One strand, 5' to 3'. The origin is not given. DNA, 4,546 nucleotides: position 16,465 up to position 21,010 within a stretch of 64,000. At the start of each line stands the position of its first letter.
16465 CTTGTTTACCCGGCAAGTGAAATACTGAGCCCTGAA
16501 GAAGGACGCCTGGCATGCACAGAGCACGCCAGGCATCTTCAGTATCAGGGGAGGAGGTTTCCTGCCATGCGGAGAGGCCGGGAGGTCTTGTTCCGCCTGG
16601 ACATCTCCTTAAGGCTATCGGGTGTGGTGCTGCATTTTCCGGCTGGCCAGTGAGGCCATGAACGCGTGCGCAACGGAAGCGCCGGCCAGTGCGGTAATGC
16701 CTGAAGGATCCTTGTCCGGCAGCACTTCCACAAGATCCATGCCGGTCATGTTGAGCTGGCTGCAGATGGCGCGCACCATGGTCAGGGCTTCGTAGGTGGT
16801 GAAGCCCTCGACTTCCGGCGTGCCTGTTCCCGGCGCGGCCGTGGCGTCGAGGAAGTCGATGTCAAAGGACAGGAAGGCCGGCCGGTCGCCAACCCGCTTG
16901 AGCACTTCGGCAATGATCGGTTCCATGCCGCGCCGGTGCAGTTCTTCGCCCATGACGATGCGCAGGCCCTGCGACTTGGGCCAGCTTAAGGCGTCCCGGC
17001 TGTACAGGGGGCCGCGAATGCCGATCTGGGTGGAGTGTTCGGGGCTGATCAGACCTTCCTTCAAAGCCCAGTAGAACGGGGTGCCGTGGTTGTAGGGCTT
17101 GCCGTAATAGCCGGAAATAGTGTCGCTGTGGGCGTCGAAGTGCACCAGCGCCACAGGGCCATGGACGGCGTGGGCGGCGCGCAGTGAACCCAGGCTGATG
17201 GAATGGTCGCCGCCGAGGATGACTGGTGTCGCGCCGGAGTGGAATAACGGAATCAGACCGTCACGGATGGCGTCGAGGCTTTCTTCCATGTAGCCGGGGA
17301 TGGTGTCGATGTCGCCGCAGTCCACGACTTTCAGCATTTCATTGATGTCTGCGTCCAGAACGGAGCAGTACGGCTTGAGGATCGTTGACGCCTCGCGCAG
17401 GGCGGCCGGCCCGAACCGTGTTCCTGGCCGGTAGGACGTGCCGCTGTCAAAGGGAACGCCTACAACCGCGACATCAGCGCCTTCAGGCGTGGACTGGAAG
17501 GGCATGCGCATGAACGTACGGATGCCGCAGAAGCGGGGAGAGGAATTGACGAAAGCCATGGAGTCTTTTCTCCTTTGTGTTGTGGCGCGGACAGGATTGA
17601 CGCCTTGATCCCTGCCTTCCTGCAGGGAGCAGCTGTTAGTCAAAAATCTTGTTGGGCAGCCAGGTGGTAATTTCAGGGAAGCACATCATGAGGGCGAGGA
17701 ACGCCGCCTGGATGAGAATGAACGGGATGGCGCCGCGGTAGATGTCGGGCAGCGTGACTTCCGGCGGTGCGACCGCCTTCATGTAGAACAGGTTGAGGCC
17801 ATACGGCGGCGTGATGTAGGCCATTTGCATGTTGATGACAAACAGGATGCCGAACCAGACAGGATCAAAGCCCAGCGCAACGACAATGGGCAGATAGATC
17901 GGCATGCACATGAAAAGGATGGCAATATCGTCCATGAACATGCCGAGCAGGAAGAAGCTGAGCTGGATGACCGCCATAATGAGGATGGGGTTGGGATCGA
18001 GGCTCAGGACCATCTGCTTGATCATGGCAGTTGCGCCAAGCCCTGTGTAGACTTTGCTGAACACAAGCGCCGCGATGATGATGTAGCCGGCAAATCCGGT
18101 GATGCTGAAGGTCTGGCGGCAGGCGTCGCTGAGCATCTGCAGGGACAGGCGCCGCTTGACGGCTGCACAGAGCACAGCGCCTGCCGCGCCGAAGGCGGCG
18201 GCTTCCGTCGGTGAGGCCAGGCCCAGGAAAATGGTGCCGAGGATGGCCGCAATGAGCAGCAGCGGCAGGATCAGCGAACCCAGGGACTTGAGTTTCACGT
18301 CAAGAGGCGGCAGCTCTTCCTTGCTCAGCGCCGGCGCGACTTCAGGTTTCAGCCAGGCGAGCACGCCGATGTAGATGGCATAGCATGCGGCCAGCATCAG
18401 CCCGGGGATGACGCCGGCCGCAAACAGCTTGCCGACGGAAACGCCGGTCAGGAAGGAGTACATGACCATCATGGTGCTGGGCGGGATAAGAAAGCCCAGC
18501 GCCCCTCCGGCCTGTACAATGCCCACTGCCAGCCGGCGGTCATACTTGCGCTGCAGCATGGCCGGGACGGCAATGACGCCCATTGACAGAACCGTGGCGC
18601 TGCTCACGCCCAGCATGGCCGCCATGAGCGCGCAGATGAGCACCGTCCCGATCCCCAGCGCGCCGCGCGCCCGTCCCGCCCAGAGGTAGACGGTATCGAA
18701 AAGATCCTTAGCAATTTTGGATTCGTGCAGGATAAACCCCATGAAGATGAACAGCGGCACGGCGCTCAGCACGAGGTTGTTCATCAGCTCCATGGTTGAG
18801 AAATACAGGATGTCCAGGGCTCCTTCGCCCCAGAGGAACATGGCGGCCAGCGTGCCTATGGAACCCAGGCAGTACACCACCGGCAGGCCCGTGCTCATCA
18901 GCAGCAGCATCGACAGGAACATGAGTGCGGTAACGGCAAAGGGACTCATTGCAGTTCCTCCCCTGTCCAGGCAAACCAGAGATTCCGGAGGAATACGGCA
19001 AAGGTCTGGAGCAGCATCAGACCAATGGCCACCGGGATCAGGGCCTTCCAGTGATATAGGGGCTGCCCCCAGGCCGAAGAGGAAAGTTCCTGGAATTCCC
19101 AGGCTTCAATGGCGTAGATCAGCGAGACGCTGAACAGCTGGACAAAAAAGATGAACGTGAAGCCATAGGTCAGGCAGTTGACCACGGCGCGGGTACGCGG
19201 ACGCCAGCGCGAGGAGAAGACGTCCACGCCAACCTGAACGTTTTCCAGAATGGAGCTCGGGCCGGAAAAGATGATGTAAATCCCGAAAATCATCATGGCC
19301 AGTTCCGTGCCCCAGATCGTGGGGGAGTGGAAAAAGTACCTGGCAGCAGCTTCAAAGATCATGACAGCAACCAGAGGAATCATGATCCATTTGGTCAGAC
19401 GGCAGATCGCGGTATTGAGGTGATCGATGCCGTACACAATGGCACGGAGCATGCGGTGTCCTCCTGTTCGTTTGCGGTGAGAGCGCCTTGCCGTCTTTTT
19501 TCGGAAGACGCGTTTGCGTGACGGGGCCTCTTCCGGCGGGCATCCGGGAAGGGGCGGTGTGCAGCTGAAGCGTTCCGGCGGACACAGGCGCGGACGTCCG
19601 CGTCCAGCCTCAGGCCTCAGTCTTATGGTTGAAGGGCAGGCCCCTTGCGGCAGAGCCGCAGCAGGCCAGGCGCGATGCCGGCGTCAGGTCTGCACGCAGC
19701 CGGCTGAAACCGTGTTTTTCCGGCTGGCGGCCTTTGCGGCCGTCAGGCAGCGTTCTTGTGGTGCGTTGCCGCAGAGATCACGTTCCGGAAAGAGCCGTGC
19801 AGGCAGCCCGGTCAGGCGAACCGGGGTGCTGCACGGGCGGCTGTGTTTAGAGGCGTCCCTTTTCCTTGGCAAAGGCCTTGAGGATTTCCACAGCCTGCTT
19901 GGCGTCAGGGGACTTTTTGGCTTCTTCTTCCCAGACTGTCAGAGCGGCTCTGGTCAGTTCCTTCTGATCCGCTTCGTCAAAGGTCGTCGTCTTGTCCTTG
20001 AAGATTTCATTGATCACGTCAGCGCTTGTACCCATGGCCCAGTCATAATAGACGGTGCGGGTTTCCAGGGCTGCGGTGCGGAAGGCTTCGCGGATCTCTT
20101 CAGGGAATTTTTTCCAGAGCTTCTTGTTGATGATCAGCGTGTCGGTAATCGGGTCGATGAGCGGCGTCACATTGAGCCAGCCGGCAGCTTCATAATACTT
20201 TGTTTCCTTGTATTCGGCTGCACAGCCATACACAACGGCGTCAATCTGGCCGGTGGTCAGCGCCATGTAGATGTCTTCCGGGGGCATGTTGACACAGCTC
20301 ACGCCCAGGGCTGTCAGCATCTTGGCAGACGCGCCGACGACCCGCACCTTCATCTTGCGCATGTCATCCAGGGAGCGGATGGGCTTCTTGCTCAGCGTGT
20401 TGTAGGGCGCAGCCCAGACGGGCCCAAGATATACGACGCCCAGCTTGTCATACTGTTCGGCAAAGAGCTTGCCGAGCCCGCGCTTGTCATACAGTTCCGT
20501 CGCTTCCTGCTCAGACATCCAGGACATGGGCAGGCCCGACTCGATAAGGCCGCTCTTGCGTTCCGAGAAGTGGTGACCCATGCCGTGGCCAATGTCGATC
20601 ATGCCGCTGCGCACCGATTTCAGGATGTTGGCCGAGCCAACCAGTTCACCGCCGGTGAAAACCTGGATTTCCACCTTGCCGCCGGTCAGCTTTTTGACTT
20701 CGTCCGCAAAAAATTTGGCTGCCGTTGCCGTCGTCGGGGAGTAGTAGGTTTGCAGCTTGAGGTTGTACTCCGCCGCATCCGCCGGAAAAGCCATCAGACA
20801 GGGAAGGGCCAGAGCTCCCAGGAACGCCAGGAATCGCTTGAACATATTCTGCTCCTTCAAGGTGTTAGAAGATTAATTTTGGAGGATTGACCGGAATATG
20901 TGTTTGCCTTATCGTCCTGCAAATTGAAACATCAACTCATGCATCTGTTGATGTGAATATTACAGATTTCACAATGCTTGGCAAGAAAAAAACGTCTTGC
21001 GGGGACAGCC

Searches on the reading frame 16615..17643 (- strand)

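Call 59: search_protein_families(library=pfam, proteins=[window:16615-17643:-], max_evalue=0.00001)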
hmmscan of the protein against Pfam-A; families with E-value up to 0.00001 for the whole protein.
window:16615-17643:- (342 aa): 1 family
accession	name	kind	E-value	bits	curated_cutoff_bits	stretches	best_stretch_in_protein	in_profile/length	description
PF00491.26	Arginase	-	1.6e-86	290.7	22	1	56-328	1-277/280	Arginase family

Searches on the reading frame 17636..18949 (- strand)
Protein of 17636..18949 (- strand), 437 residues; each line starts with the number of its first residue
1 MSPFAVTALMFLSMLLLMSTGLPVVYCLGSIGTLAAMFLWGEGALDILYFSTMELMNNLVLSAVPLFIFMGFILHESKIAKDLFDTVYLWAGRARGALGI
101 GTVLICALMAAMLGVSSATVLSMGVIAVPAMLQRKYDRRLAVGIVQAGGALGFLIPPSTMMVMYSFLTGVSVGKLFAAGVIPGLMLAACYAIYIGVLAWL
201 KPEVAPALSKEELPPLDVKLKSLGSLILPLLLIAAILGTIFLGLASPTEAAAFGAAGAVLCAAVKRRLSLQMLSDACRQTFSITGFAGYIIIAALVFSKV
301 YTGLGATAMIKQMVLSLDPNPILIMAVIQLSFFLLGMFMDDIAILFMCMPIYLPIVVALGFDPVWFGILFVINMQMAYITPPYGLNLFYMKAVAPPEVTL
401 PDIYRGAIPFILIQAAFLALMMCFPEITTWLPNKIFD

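Call 59: search_protein_families(library=pfam, proteins=[window:17636-18949:-], max_evalue=0.00001)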
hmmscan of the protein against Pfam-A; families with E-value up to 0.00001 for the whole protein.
window:17636-18949:- (437 aa): 1 family
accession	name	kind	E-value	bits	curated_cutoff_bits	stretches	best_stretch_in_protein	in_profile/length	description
PF06808.19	DctM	-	4.9e-83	279.7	23.8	1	11-427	1-413/413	Tripartite ATP-independent periplasmic transporter, DctM component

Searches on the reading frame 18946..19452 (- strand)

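Call 61: search_protein_families(library=pfam, proteins=[window:18946-19452:-], max_evalue=0.00001)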
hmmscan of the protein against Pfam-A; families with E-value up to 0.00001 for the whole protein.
window:18946-19452:- (168 aa): 1 family
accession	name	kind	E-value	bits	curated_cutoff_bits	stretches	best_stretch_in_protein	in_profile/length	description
PF04290.18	DctQ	-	5.2e-19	68.9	28.3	1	27-157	1-129/132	Tripartite ATP-independent periplasmic transporters, DctQ component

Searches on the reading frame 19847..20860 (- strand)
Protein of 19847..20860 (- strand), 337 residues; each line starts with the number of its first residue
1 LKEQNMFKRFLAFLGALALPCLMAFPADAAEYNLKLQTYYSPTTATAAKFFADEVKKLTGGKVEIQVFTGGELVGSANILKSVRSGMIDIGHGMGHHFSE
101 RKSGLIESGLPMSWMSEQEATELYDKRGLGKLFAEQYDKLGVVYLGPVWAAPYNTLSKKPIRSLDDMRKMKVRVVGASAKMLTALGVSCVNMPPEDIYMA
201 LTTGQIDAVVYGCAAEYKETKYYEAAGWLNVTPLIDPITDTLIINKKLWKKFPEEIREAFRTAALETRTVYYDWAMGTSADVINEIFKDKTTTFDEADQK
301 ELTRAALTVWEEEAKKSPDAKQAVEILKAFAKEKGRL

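Call 59: search_protein_families(library=pfam, proteins=[window:19847-20860:-], max_evalue=0.00001)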
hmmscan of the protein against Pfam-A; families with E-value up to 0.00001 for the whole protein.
window:19847-20860:- (337 aa): 1 family
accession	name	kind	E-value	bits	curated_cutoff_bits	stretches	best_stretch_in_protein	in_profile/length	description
PF03480.18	DctP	-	1.1e-38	133.6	23.4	1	44-314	11-283/286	Bacterial extracellular solute-binding protein, family 7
